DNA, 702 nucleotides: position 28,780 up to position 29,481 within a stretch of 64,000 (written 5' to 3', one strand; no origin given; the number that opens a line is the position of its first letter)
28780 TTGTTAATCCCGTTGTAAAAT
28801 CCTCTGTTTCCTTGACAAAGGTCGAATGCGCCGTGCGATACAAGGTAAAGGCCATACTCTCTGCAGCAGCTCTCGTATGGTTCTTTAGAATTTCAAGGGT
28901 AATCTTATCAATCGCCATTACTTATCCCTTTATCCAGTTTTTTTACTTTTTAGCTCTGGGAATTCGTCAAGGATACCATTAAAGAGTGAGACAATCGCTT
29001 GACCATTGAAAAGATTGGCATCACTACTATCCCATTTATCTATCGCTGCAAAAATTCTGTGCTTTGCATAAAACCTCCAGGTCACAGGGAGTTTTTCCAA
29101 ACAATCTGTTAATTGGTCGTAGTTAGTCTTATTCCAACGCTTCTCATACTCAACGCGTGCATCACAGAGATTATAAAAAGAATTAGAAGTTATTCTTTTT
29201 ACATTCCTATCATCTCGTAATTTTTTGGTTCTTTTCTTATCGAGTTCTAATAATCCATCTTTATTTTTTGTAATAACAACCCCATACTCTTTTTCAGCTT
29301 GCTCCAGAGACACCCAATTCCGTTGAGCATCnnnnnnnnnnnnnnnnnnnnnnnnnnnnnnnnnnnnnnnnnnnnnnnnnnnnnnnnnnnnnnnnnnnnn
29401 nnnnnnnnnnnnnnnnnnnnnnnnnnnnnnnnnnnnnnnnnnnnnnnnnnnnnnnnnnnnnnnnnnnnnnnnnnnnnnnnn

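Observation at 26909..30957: Apparently perfect 1675-bp tandem direct repeat: two hyuB-like genes with identical cores and divergent tails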

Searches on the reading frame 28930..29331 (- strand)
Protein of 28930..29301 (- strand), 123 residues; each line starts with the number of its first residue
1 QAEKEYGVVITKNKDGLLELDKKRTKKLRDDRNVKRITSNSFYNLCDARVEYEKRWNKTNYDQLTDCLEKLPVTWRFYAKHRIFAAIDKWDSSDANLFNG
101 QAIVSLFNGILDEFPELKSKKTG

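Call 21: search_protein_families(library=pfam, proteins=[window:28930-29301:-], max_evalue=10)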
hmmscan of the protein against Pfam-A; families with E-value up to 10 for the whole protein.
window:28930-29301:- (123 aa): 2 families
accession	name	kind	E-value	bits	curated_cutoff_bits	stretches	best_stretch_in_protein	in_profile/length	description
PF23757.1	TPR_HPS5_insect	-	0.027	14.8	27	1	42-83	92-131/184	Insect HPS5 TPR domain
PF21517.3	HTH_Tnp_Tc3_2_like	-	0.093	13.2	27.2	1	29-50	1-22/40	Transposable element Tc3 transposase, HTH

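Call 51: predict_structure(alignment_id=A2)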
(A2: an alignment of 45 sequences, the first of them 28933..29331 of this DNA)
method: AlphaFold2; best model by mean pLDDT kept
length: 133 residues; sequences in the alignment: 45
mean_pLDDT: 88.3   pTM: 0.60
mean pLDDT of the five models: 88.3, 87.5, 87.1, 87.0, 85.5
residues with pLDDT >= 90: 82; 70-90: 39; 50-70: 10; < 50: 2
segments of 3 or more residues with pLDDT < 50: none
pLDDT, mean of each block of 10 residues (from residue 1): 86 91 92 93 70 76 90 97 96 95 89 96 89 48
secondary structure, 60 per line:
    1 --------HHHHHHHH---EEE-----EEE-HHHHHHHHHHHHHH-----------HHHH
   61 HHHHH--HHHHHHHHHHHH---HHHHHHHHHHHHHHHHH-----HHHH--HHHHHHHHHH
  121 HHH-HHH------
elements in order: H9-16 E20-22 E28-30 H32-45 H57-65 H68-79 H83-99 H105-108 H111-123

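Call 55: fold_search(model_id=the predicted structure, library=pdb)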
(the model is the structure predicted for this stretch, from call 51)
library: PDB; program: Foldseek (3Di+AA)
matches with E <= 10: 57; with E <= 0.001: 0
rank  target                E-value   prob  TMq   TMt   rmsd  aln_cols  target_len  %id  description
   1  5svb_D                1.2e-01  0.91  0.34  0.08  11.4       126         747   17  Mechanism of ATP-Dependent Acetone Carboxylation, Acetone Carboxylase AMP bound structure (released 2017-08-09)
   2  5m45_A                2.7e-01  0.80  0.34  0.08  11.3       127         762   17  Structure of Acetone Carboxylase purified from Xanthobacter autotrophicus (released 2017-08-09)
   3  5svb_A                3.9e-01  0.69  0.39  0.09  10.2       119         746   18  Mechanism of ATP-Dependent Acetone Carboxylation, Acetone Carboxylase AMP bound structure (released 2017-08-09)
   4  5svc_A                4.4e-01  0.69  0.34  0.08  11.4       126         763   17  Mechanism of ATP-Dependent Acetone Carboxylation, Acetone Carboxylase nucleotide-free structure (released 2017-08-09)
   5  9g5b_c                7.5e-01  0.69  0.27  0.13   4.8        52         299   17  Assembly intermediate of human mitochondrial ribosome small subunit (State A) (released 2025-04-23)
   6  8csp_5                1.0e+00  0.63  0.28  0.13   4.8        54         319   17  Human mitochondrial small subunit assembly intermediate (State A) (released 2022-12-14)
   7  4gc9                  1.5e+00  0.47  0.27  0.12   5.5        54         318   17  Crystal structure of murine TFB1M in complex with SAM (released 2013-07-10)
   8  4uce_A                1.9e+00  0.06  0.19  0.13  15.9       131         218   13  N-terminal globular domain of the RSV Nucleoprotein in complex with the Nucleoprotein Phosphoprotein interaction inhib (released 2015-08-19)
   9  5x11_A                2.0e+00  0.04  0.18  0.15  18.6       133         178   12  Crystal structure of Bacillus subtilis PadR in complex with operator DNA (released 2017-11-22)
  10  4uce_B                2.1e+00  0.05  0.19  0.13  16.2       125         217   14  N-terminal globular domain of the RSV Nucleoprotein in complex with the Nucleoprotein Phosphoprotein interaction inhib (released 2015-08-19)
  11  6aax_A                2.5e+00  0.38  0.28  0.14   4.9        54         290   15  Crystal structure of TFB1M and h45 with SAM in homo sapiens (released 2019-06-05)
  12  4ucb_B                2.6e+00  0.04  0.19  0.13  16.4       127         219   12  N-terminal globular domain of the RSV Nucleoprotein in complex with C- terminal peptide of the Phosphoprotein (released 2015-08-19)
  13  9s1f_A                2.8e+00  0.03  0.16  0.05  22.2       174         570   13  Cryo-EM structure of activated retron Eco2 (Ec67) (released 2026-02-18)
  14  6ajk_A                3.2e+00  0.28  0.27  0.13   5.2        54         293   15  Crystal structure of TFB1M and h45 in homo sapiens (released 2019-06-05)
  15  2map_MODEL_1_A        3.2e+00  0.13  0.30  0.37   7.2        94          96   12  Solution structure of the complex formed by the region 2 of E. coli sigmaE and its cognate -10 promoter elemen (released 2014-02-19)
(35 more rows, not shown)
